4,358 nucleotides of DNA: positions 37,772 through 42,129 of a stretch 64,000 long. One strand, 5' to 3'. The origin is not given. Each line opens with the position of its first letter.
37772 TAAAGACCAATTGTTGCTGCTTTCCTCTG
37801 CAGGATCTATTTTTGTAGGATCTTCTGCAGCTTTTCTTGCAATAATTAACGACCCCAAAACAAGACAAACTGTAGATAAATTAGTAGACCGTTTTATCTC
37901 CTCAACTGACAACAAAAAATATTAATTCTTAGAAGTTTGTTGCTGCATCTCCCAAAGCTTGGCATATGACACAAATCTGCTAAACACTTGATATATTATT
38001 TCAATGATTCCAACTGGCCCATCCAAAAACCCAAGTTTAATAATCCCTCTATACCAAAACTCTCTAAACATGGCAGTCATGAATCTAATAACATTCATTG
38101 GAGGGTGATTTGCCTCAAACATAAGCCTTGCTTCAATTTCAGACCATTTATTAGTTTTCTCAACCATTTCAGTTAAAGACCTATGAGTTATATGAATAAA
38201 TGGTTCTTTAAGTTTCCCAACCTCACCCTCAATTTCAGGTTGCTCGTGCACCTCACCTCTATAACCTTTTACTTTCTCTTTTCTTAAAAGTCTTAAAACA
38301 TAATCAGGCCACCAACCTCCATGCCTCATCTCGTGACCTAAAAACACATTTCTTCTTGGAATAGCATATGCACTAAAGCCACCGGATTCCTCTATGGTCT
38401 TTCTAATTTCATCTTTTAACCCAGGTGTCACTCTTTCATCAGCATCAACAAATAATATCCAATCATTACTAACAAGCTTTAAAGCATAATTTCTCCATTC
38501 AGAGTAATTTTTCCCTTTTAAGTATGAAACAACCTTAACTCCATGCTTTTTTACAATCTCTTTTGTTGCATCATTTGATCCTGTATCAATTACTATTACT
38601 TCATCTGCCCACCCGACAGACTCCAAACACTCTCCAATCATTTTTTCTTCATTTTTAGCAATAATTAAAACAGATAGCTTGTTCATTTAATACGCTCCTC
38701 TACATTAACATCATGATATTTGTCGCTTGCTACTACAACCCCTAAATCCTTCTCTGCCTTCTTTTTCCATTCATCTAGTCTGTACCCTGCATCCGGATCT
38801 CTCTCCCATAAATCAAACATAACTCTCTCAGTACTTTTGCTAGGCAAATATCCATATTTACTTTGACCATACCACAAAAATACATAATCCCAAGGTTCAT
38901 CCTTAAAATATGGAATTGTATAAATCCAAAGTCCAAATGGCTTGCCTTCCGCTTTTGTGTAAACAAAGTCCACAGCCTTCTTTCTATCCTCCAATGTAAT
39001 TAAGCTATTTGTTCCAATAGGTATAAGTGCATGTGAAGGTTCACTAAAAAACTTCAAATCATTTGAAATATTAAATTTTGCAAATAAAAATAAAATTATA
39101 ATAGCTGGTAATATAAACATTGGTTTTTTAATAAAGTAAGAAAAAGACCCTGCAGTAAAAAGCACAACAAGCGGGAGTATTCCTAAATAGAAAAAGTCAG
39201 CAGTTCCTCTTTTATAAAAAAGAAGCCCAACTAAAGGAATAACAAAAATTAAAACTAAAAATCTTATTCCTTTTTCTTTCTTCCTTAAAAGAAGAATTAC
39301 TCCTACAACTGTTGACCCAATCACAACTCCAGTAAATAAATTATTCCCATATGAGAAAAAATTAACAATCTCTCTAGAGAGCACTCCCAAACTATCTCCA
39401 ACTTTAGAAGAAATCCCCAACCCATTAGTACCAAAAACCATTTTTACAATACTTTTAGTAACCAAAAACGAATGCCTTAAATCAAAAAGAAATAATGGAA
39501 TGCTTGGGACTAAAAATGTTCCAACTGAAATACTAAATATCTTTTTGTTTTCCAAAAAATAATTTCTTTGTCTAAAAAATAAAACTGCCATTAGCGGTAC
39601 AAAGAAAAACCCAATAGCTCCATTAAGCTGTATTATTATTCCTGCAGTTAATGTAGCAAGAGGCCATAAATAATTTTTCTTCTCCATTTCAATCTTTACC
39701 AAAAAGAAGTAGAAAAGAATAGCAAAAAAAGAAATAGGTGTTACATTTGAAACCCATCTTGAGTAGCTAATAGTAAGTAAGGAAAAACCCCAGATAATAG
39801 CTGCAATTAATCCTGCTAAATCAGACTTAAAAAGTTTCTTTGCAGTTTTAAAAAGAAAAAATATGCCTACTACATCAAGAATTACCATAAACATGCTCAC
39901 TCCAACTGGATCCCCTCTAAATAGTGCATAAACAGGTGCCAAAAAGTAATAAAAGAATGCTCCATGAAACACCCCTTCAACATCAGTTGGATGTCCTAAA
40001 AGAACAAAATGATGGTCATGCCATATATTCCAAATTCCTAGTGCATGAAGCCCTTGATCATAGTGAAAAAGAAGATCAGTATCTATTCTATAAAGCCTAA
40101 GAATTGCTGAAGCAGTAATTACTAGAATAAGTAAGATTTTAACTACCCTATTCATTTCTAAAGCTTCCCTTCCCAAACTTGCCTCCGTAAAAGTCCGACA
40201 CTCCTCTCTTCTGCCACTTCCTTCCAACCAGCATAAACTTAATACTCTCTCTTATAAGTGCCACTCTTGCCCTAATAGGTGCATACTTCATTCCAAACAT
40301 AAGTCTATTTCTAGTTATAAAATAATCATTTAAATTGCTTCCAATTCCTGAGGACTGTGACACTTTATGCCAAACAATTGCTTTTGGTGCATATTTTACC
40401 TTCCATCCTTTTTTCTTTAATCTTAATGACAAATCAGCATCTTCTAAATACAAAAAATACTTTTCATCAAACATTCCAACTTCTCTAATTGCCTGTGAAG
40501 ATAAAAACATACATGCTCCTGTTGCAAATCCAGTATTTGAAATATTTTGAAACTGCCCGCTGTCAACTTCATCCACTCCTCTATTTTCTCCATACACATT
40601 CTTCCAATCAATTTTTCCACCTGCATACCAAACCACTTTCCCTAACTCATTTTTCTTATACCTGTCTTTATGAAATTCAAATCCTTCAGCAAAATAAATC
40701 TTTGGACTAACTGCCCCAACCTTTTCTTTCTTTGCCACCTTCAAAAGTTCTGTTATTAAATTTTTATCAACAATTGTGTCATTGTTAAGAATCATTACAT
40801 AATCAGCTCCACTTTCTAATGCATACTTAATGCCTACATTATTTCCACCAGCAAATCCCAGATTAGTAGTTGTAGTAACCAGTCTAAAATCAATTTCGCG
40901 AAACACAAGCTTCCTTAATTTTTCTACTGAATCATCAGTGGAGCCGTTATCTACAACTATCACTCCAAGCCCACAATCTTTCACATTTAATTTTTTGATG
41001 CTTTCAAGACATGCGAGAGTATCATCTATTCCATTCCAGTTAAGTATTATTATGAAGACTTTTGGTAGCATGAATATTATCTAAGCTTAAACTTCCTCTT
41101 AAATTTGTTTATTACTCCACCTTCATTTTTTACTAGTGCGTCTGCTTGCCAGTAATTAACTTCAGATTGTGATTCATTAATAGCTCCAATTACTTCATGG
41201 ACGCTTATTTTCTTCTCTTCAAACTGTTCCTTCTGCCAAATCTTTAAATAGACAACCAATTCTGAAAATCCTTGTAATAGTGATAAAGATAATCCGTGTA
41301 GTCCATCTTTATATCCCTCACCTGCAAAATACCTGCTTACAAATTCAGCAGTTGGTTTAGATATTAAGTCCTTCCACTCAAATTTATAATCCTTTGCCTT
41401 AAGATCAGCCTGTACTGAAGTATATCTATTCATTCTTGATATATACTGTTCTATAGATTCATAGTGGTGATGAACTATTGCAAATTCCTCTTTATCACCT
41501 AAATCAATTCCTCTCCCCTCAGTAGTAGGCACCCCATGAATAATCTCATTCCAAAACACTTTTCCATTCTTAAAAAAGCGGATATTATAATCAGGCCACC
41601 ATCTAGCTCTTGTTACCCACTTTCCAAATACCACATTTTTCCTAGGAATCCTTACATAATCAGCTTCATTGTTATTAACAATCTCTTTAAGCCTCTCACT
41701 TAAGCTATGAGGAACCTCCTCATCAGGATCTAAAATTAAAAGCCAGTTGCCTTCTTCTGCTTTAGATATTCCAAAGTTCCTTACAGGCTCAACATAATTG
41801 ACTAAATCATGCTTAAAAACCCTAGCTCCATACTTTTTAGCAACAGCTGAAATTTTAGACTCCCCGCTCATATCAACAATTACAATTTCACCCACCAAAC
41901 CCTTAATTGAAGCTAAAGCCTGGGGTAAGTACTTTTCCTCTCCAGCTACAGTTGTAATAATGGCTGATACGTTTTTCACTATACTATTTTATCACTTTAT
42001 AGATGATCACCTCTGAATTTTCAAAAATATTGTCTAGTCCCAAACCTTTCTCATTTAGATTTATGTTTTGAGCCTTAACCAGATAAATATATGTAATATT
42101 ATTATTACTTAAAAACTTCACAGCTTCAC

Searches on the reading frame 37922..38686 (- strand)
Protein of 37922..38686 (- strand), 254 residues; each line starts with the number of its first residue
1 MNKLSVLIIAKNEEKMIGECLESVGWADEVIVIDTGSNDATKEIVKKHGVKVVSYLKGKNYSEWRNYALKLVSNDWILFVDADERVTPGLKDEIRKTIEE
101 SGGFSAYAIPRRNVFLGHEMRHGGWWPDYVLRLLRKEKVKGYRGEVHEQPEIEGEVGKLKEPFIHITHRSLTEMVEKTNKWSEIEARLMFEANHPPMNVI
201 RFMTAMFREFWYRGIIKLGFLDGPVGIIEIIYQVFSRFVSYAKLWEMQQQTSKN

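Call 10: search_protein_families(library=pfam, proteins=[window:37922-38686:-], max_evalue=0.01)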
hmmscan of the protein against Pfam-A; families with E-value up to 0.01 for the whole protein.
window:37922-38686:- (254 aa): 3 families
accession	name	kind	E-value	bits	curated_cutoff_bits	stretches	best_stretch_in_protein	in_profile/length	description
PF00535.33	Glycos_transf_2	-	1.3e-20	74.4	23.3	1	5-129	1-132/168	Glycosyl transferase family 2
PF13704.12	Glyco_tranf_2_4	-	1.1e-06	29.4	27.5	1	11-84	1-82/98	Glycosyl transferase family 2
PF13641.12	Glyco_tranf_2_3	-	0.0035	17.8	27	1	4-88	3-101/230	Glycosyltransferase like family 2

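Call 22: search_protein_families(library=ncbifam, proteins=[window:37922-38686:-], max_evalue=1e-8)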
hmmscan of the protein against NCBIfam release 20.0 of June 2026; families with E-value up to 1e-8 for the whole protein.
window:37922-38686:- (254 aa): 3 families
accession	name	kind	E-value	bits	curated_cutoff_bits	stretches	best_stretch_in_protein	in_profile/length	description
TIGR04195.1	S_glycosyl_SunS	equivalog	3.2e-12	46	350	1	7-109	62-166/421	SunS family peptide S-glycosyltransferase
TIGR04283.1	glyco_like_mftF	equivalog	5.7e-12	45.7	182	1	4-101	1-100/221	TIGR04283 family arsenosugar biosynthesis glycosyltransferase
TIGR04182.1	glyco_TIGR04182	equivalog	2e-09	37.2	325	1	4-92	2-91/293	S-layer glycoprotein N-glycosyltransferase AglJ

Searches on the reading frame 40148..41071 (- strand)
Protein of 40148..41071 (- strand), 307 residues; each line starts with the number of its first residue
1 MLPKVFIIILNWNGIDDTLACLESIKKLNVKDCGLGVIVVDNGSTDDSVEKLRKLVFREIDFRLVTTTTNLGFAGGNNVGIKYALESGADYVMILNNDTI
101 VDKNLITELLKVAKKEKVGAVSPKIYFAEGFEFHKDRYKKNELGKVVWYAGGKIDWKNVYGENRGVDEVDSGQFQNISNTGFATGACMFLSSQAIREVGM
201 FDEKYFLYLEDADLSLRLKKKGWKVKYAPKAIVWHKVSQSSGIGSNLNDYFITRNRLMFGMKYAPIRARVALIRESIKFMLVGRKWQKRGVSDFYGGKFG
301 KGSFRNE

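Call 10: search_protein_families(library=pfam, proteins=[window:40148-41071:-], max_evalue=0.01)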
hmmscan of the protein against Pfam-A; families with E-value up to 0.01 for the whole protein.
window:40148-41071:- (307 aa): 5 families
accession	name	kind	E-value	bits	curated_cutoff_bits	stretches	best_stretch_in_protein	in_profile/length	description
PF00535.33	Glycos_transf_2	-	8.6e-20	71.8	23.3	1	7-150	2-132/168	Glycosyl transferase family 2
PF13641.12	Glyco_tranf_2_3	-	1.9e-16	61.2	27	1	3-240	1-216/230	Glycosyltransferase like family 2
PF13632.12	Glyco_trans_2_3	-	6.7e-15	55.9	27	1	91-273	1-157/198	Glycosyl transferase family group 2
PF13506.12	Glyco_transf_21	-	4e-07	30.1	21.7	1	177-239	96-158/174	Glycosyl transferase family 21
PF10111.15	Glyco_tranf_2_2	-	4.6e-05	23.5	27.3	0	32-117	27-110/276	Glycosyltransferase like family 2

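Call 22: search_protein_families(library=ncbifam, proteins=[window:40148-41071:-], max_evalue=1e-8)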
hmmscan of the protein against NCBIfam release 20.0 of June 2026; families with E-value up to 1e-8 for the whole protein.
window:40148-41071:- (307 aa): 9 families
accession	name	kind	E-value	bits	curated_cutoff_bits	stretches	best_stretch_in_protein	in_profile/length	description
TIGR01556.1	rhamnosyltran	subfamily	1e-20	74.1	200.55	1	33-125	20-112/281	rhamnosyltransferase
NF041875.1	EPS_EpsD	equivalog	3.2e-18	66.2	370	0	7-116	3-107/325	exopolysaccharide biosynthesis glycosyltransferase EpsD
TIGR03937.1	PgaC_IcaA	equivalog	1.8e-17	63.4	422.3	1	3-122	45-160/407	poly-beta-1,6-N-acetyl-D-glucosamine synthase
TIGR03965.1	mycofact_glyco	equivalog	5.5e-17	61.8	280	1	176-236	222-281/467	mycofactocin biosynthesis glycosyltransferase MftF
NF050113.1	gal_furan_GlfT1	equivalog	2.3e-12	46.9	330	1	36-125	30-117/290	galactofuranosyltransferase GlfT1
NF007482.0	PRK10073.1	equivalog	1.5e-10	40.6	423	1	3-118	6-115/334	glycosyltransferase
TIGR04242.1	nodulat_NodC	equivalog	7.1e-10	38.4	550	0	2-122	47-165/395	chitooligosaccharide synthase NodC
TIGR04283.1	glyco_like_mftF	equivalog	1.1e-09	38.2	182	0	7-118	3-102/221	TIGR04283 family arsenosugar biosynthesis glycosyltransferase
NF038302.1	EPS_HpsE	equivalog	4.4e-09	35.7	300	0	7-126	5-125/307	hormogonium polysaccharide biosynthesis glycosyltransferase HpsE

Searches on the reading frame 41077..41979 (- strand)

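Call 10: search_protein_families(library=pfam, proteins=[window:41077-41979:-], max_evalue=0.01)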
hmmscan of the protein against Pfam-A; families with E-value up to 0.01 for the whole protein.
window:41077-41979:- (300 aa): 1 family
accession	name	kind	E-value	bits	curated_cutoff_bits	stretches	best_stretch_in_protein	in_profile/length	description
PF00535.33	Glycos_transf_2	-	9.4e-10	39.1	23.3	1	7-147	2-149/168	Glycosyl transferase family 2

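Call 22: search_protein_families(library=ncbifam, proteins=[window:41077-41979:-], max_evalue=1e-8)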
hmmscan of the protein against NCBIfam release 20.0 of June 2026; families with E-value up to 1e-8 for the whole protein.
window:41077-41979:- (300 aa): 0 families
